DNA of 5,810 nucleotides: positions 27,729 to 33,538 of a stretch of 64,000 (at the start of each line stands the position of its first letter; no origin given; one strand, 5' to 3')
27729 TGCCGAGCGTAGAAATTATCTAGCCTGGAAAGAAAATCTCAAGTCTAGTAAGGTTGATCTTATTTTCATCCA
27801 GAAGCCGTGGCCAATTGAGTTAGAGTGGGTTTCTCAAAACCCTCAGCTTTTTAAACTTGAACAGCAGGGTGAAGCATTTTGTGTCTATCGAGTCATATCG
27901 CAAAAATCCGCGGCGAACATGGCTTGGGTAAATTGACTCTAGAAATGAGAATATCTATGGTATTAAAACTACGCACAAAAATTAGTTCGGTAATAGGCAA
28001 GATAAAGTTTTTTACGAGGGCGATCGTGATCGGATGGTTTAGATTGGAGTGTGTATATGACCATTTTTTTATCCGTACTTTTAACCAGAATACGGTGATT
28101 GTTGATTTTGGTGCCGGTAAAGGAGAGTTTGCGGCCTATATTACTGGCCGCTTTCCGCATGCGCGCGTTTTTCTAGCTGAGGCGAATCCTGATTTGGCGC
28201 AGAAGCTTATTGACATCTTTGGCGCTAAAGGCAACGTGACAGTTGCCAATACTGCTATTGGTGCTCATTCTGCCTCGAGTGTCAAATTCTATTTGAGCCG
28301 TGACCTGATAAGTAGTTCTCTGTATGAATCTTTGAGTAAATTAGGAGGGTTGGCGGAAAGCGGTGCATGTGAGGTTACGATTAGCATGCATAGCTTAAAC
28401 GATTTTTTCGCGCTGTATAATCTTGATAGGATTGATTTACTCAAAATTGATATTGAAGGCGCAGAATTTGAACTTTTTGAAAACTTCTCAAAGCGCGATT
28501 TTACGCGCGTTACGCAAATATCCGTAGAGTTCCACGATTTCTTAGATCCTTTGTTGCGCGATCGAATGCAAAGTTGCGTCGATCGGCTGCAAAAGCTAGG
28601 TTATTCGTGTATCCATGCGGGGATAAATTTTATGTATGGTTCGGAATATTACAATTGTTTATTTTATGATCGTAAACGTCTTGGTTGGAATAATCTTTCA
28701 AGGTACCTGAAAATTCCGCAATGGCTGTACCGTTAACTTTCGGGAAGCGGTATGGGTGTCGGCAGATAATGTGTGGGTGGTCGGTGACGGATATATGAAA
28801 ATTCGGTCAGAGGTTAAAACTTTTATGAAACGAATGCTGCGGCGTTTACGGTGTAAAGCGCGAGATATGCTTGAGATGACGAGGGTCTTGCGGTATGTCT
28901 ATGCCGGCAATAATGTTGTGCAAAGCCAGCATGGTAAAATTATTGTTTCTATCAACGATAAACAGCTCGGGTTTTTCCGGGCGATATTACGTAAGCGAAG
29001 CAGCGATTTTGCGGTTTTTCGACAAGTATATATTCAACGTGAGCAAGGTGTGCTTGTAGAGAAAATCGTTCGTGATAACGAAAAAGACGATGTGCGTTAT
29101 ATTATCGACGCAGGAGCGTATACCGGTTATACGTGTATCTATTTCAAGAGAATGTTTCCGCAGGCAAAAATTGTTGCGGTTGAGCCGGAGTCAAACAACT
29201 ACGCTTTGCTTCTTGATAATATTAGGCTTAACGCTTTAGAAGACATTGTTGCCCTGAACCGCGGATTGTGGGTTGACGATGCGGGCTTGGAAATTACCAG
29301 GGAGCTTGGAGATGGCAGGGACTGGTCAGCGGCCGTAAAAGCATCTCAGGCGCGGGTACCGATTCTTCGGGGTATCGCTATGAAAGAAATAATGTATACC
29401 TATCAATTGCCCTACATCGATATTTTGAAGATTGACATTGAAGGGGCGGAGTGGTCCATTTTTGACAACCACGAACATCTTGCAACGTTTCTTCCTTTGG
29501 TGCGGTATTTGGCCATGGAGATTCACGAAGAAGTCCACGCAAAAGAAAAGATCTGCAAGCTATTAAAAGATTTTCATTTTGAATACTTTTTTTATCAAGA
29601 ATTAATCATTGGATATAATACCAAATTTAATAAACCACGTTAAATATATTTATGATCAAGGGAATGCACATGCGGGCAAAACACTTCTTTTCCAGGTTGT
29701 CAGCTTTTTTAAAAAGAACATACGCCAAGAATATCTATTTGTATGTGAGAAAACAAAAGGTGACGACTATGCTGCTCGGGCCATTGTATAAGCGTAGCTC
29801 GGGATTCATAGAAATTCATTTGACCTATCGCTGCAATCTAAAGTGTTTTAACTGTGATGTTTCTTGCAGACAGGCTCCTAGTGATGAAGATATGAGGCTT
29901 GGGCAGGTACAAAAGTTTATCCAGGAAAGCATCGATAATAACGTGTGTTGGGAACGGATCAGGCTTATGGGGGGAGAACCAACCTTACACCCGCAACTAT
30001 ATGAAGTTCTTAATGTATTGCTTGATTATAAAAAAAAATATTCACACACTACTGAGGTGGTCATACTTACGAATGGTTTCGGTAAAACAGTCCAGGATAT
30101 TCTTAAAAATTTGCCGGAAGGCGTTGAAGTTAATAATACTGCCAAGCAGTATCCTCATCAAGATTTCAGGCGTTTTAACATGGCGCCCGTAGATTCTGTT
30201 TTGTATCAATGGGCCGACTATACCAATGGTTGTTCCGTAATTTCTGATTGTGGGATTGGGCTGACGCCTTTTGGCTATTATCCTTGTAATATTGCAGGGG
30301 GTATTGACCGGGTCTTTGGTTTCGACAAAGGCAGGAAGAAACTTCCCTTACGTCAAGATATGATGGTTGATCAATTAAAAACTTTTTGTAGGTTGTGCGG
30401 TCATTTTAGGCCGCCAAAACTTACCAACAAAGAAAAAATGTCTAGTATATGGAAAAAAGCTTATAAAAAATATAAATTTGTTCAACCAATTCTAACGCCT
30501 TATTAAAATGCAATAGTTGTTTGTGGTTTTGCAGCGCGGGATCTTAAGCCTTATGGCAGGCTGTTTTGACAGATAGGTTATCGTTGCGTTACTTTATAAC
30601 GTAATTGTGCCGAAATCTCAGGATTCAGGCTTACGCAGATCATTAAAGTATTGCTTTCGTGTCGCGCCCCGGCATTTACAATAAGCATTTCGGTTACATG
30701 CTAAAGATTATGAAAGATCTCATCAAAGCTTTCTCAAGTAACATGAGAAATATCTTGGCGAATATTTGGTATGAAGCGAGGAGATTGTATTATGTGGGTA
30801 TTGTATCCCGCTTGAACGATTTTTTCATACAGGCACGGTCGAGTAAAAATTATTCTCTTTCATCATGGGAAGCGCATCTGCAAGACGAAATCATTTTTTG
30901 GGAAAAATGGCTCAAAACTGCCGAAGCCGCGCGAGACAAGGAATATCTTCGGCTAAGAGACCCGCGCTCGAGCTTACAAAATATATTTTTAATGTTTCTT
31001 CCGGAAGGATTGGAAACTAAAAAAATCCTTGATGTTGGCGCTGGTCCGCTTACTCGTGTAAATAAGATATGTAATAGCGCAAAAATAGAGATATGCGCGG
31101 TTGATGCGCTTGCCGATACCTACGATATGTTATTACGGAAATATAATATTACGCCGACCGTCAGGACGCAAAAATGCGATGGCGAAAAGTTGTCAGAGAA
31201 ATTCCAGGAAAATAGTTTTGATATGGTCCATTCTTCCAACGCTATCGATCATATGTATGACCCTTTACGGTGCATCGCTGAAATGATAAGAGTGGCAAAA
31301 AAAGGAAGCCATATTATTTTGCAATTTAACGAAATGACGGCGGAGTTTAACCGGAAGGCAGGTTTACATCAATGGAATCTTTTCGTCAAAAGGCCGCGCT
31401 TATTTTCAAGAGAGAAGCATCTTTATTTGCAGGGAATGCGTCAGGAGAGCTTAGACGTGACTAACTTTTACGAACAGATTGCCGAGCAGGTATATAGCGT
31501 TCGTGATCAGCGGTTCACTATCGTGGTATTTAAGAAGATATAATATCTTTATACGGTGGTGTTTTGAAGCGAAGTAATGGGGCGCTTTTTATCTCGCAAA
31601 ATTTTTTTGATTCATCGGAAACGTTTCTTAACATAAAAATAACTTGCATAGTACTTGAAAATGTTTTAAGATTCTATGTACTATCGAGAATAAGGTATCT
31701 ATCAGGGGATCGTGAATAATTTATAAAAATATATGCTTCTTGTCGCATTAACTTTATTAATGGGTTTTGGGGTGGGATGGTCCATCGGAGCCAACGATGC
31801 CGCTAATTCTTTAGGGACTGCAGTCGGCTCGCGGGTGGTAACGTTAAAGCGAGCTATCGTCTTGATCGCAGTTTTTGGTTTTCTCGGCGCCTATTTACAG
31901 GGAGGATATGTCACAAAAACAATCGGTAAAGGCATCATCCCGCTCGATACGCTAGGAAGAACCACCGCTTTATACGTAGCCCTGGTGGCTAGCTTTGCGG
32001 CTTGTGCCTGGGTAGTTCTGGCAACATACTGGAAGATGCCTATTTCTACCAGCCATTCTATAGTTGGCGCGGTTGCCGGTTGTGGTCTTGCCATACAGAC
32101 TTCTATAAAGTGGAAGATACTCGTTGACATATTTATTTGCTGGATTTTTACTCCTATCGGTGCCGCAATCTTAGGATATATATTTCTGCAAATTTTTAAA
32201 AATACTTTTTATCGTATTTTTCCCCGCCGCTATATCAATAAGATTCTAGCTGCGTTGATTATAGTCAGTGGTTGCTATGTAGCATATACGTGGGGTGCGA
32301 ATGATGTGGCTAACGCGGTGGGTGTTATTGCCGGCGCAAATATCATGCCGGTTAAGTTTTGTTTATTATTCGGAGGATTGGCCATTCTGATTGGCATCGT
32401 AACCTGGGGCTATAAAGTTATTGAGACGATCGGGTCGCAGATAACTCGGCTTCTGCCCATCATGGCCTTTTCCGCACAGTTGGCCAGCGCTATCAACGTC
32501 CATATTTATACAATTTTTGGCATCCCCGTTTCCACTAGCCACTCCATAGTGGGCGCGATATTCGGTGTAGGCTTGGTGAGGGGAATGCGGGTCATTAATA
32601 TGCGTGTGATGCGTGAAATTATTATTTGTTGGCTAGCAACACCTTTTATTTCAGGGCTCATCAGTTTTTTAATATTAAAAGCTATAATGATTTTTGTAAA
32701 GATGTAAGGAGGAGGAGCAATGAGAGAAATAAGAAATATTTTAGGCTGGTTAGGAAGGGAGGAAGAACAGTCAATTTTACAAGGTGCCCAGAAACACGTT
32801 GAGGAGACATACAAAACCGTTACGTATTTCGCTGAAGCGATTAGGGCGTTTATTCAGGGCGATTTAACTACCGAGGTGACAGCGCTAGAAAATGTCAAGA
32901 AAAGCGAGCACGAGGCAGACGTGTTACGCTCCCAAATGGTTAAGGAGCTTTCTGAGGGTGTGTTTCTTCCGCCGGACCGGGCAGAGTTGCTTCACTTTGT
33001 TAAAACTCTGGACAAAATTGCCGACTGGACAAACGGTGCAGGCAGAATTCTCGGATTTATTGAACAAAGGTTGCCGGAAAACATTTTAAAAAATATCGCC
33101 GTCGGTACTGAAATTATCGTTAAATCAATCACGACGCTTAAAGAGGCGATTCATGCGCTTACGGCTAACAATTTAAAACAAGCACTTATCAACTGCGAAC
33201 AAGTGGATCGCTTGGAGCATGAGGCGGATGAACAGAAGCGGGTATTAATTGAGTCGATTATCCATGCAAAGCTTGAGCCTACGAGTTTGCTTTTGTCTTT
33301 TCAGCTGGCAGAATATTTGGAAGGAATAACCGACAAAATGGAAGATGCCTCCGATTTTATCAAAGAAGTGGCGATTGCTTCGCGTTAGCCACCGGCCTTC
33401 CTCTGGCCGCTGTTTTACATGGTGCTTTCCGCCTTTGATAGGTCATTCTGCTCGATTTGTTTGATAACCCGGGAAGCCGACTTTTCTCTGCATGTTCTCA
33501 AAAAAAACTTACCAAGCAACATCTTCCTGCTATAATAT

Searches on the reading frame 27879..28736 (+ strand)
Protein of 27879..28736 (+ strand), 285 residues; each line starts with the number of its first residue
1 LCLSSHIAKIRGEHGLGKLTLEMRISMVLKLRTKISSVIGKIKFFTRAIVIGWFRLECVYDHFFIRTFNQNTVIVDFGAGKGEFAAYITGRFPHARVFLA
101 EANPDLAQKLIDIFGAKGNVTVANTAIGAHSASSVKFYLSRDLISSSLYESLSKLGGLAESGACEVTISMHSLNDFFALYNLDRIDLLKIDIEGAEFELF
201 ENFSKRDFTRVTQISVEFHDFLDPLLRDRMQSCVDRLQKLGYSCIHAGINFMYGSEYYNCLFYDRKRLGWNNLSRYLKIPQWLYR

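Call 89: search_protein_families(library=pfam, proteins=[window:27879-28736:+], max_evalue=0.00001)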
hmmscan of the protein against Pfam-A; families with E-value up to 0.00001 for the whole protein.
window:27879-28736:+ (285 aa): 1 family
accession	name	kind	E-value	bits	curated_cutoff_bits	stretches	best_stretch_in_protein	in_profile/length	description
PF05050.19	Methyltransf_21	-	1e-16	61.9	22.7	1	76-242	1-171/173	Methyltransferase FkbM domain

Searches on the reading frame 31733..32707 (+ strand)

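Call 89: search_protein_families(library=pfam, proteins=[window:31733-32707:+], max_evalue=0.00001)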
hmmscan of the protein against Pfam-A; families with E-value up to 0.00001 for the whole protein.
window:31733-32707:+ (324 aa): 1 family
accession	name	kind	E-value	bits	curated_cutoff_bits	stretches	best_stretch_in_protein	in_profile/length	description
PF01384.25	PHO4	-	4.1e-80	269.8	33.7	1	18-311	1-350/350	Phosphate transporter family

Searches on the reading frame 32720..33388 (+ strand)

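Call 89: search_protein_families(library=pfam, proteins=[window:32720-33388:+], max_evalue=0.00001)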
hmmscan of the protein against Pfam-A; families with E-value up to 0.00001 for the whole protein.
window:32720-33388:+ (222 aa): 2 families
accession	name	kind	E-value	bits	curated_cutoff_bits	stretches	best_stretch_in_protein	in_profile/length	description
PF01865.21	PhoU_div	-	5e-29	101.6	24.4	1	17-215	7-209/214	Protein of unknown function DUF47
PF01895.24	PhoU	-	2.4e-06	28.3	23.5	0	136-210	8-85/89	PhoU domain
